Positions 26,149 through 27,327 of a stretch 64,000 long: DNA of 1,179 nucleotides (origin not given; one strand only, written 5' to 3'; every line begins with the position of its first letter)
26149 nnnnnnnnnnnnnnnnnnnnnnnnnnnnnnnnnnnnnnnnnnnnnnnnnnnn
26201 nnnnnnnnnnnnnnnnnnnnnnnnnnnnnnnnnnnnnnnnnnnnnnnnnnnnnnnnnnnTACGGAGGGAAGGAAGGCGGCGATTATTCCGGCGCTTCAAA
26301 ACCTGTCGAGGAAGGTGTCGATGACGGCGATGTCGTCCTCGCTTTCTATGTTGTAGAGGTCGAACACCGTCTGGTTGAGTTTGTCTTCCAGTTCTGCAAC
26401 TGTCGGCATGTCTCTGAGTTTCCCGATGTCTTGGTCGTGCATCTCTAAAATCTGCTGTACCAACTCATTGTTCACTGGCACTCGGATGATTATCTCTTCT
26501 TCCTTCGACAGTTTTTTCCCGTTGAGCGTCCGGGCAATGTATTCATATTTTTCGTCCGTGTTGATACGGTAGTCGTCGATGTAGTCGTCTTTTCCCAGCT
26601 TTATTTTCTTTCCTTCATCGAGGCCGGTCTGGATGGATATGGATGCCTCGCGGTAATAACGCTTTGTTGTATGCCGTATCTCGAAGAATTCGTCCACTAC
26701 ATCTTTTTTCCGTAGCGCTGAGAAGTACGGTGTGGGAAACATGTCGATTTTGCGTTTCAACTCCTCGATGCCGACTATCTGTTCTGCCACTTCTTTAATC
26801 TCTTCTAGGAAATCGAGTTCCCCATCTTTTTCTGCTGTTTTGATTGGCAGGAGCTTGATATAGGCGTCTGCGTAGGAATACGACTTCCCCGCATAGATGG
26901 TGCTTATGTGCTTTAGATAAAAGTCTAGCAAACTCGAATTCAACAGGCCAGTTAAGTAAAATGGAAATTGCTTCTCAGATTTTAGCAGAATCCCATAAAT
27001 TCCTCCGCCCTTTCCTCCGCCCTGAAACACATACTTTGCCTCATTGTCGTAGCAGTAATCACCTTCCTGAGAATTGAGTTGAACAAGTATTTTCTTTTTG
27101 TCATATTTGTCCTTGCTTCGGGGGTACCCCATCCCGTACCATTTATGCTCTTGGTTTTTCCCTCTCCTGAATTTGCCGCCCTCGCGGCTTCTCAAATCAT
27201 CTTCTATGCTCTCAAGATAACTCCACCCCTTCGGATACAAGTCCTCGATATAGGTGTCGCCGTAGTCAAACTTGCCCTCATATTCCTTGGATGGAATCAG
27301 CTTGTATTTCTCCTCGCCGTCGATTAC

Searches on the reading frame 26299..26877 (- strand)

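Call 72: search_protein_families(library=pfam, proteins=[window:26299-26877:-], max_evalue=5)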
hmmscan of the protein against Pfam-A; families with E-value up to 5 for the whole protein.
window:26299-26877:- (193 aa): 1 family
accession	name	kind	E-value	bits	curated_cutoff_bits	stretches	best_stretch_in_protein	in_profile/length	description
PF14304.11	CSTF_C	-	0.16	12.1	24.3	1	134-154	3-23/41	Transcription termination and cleavage factor C-terminal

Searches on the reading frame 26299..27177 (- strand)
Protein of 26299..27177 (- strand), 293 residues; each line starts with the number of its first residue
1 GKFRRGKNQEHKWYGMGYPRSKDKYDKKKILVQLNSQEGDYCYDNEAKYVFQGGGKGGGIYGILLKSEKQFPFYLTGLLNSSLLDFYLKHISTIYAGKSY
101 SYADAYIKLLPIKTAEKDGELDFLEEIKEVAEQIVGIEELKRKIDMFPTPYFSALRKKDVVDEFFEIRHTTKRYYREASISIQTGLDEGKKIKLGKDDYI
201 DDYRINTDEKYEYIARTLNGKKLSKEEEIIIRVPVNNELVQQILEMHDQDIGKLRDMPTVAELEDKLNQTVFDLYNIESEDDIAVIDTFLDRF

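Call 79: predict_structure(protein=window:26299-27177:-)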
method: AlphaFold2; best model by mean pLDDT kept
length: 293 residues; sequences in the alignment: 1
mean_pLDDT: 31.9   pTM: 0.17
mean pLDDT of the five models: 31.9, 27.8, 27.6, 27.4, 27.1
residues with pLDDT >= 90: 0; 70-90: 0; 50-70: 0; < 50: 293
segments of 3 or more residues with pLDDT < 50: 1-293
pLDDT, mean of each block of 10 residues (from residue 1): 31 33 37 36 38 35 36 33 36 30 28 27 32 32 29 23 26 24 26 29 27 29 30 29 34 38 41 39 37 34
secondary structure, 60 per line:
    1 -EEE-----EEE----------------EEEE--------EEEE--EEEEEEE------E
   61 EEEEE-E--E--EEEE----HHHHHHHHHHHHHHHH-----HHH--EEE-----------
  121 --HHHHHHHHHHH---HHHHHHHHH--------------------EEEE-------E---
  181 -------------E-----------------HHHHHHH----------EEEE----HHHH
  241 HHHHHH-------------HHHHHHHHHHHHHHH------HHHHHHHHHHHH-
elements in order: E2-4 E10-12 E29-32 E41-44 E47-53 E60-65 E73-76 H81-96 E107-109 H123-133 H137-145 E166-169 H212-218 E229-232 H237-246 H260-274 H281-292
